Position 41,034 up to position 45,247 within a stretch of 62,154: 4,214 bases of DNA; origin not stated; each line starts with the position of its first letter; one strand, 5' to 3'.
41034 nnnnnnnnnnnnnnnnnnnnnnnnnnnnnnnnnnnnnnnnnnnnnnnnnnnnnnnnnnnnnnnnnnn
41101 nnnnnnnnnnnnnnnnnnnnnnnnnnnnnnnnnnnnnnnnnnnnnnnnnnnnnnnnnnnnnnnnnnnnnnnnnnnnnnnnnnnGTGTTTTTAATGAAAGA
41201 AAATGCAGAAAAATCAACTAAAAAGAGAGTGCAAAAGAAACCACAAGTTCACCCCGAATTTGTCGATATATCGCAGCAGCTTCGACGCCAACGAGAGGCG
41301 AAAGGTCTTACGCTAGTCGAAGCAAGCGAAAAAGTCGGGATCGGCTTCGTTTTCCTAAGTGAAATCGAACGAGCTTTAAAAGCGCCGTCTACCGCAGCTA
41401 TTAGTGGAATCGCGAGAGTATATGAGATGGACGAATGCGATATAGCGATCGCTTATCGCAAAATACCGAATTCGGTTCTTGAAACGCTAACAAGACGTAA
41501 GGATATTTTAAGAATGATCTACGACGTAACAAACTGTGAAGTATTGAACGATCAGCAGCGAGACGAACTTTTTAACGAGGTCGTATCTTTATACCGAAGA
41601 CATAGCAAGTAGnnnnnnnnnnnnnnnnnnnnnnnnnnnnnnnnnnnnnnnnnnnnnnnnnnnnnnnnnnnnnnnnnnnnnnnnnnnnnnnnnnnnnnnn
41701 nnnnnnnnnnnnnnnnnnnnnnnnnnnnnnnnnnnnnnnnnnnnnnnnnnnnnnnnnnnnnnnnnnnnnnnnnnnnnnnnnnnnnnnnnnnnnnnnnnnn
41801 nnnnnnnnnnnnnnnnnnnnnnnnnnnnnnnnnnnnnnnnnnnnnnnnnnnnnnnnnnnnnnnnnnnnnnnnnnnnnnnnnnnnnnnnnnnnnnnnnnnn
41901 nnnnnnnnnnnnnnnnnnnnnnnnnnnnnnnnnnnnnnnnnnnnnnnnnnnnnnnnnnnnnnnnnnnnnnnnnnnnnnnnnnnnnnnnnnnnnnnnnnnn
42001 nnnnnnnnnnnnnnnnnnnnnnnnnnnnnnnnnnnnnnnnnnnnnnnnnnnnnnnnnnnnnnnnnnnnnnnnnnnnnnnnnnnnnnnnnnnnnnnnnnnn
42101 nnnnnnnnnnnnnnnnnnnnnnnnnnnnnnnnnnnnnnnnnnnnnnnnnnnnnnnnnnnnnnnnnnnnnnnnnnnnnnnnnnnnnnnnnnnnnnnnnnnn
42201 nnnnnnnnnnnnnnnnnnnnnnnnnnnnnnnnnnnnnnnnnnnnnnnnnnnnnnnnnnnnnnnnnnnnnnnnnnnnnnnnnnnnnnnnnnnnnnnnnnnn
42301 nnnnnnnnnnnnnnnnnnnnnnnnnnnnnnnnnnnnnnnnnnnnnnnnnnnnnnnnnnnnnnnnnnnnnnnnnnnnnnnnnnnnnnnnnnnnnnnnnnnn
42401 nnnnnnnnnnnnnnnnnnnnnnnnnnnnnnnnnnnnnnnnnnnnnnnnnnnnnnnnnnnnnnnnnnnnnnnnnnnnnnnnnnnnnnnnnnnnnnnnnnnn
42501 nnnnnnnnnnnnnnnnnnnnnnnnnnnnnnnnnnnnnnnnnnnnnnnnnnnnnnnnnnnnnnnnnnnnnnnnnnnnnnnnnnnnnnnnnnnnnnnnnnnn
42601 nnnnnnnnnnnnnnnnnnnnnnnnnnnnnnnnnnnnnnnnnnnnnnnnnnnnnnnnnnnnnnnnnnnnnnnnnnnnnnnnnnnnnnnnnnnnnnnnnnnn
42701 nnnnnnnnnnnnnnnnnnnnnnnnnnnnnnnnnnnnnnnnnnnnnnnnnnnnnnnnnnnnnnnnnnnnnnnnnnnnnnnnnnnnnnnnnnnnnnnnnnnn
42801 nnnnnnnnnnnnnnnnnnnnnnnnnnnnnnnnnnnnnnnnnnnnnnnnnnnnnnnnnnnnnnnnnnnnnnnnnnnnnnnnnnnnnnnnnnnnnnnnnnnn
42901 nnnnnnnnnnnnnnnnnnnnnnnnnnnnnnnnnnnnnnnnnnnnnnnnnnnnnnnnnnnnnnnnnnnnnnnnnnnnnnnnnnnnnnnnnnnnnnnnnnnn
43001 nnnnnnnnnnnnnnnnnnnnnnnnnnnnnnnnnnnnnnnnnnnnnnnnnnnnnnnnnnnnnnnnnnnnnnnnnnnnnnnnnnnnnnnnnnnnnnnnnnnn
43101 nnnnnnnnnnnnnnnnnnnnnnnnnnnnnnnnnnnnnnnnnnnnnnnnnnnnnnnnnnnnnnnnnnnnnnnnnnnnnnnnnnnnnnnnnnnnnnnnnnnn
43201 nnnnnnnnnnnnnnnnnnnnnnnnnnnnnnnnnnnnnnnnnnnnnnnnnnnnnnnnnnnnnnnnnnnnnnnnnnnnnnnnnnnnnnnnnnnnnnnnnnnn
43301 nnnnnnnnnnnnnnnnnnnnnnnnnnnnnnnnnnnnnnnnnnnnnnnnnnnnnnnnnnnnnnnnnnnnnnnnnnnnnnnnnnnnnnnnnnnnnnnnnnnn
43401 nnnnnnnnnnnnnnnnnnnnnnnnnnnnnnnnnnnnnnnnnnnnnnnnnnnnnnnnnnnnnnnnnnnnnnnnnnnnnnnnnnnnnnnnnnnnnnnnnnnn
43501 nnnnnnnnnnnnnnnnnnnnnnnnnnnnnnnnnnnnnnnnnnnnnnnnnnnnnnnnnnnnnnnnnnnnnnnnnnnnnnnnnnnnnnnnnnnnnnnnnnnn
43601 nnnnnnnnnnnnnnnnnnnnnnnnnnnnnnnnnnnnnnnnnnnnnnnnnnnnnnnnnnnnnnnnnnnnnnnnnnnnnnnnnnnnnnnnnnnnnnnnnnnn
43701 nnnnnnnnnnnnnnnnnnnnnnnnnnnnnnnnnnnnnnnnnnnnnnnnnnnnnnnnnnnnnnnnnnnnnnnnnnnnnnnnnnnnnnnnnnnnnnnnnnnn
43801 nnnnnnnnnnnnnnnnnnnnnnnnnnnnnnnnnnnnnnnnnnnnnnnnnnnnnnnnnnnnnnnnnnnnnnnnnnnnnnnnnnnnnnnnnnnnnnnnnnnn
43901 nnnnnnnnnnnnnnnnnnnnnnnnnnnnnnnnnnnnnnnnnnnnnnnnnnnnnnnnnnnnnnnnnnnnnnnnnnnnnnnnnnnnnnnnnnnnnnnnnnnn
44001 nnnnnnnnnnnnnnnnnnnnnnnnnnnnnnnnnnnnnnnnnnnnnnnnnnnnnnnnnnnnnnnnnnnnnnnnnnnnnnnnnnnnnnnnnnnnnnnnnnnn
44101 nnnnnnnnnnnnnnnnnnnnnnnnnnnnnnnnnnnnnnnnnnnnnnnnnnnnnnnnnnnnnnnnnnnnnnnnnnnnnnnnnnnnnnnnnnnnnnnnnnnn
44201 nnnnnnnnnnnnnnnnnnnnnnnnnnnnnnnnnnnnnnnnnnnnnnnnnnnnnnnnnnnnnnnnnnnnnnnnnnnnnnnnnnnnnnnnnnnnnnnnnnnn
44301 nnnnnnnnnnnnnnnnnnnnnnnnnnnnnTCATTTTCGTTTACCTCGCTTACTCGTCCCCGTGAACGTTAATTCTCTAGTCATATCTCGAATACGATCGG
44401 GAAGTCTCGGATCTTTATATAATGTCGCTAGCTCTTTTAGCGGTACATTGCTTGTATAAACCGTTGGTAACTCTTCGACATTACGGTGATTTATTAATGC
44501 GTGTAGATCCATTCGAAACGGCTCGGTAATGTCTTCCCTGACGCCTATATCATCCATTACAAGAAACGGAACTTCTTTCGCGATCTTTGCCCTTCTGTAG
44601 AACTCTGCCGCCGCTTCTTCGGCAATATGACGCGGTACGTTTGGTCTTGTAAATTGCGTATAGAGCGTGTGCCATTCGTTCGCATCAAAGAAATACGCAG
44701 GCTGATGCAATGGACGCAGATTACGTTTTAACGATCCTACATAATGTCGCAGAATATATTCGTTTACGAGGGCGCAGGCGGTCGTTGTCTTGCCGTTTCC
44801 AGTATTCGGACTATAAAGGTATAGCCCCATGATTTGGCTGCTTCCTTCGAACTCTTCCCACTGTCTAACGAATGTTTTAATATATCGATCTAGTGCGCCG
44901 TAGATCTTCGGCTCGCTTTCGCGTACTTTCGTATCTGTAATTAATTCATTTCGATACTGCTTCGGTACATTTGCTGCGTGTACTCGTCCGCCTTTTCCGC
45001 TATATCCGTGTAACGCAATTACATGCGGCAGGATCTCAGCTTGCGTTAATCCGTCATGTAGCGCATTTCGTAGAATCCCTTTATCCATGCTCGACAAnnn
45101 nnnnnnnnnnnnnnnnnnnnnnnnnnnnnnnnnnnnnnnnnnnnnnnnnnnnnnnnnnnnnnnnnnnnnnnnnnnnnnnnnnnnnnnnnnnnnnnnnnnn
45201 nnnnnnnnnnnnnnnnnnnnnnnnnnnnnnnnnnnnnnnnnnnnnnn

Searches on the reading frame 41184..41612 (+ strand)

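Call 17: search_protein_families(library=pfam, proteins=[window:41184-41612:+], max_evalue=0.001)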
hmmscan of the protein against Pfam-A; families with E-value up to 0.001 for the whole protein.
window:41184-41612:+ (142 aa): 3 families
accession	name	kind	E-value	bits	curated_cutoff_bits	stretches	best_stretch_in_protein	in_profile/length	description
PF13560.12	HTH_31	-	6.1e-09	36.5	27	1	30-86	3-60/64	Helix-turn-helix domain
PF01381.28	HTH_3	-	5.5e-08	33.2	23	1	33-83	1-51/55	Helix-turn-helix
PF13413.12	HTH_25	-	0.0006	20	24.6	1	32-64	1-33/62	Helix-turn-helix domain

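Call 93: search_protein_families(library=phrogs, proteins=[window:41184-41612:+], max_evalue=0.00001)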
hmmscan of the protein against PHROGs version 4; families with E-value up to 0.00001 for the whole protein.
window:41184-41612:+ (142 aa): 3 families
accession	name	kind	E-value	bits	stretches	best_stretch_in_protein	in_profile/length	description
phrog_2967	-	transcription regulation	2.2e-26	93.8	1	20-141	2-124/225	transcriptional regulator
phrog_8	-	transcription regulation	5.6e-06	27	1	31-100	161-228/346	transcriptional regulator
phrog_6463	-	DNA, RNA and nucleotide metabolism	7.3e-06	26.7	0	3-111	8-120/208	HTH DNA binding protein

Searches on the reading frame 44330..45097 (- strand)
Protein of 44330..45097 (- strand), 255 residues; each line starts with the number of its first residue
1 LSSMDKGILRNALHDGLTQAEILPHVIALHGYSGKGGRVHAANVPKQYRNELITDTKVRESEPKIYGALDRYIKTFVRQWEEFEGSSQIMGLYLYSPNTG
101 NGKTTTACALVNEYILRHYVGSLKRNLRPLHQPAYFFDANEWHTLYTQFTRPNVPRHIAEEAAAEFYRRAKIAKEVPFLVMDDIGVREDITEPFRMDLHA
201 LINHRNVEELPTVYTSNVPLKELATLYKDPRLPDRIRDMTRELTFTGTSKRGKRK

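Call 17: search_protein_families(library=pfam, proteins=[window:44330-45097:-], max_evalue=0.001)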
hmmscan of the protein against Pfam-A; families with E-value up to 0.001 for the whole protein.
window:44330-45097:- (255 aa): 1 family
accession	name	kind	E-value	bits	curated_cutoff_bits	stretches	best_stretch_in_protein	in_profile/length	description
PF01695.23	IstB_IS21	-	0.0004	20.4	24.1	0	164-239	142-219/238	IstB-like ATP binding protein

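Call 55: search_protein_families(library=ncbifam, proteins=[window:44330-45097:-], max_evalue=0.001)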
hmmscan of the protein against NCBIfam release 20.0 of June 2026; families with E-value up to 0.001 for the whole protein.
window:44330-45097:- (255 aa): 4 families
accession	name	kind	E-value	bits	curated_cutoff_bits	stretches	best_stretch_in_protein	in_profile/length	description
NF005992.0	PRK08116.1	subfamily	6.8e-20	71.3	189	2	174-253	177-254/269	hypothetical protein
NF006505.0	PRK08939.1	equivalog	6.8e-12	45.3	228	1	169-250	211-303/306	primosomal protein DnaI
NF005304.0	PRK06835.1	equivalog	5.8e-09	35.5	215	1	168-253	239-322/330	ATP-binding protein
NF038214.1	IS21_help_AAA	equivalog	4.4e-06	26.6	200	1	160-251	136-229/232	IS21-like element helper ATPase IstB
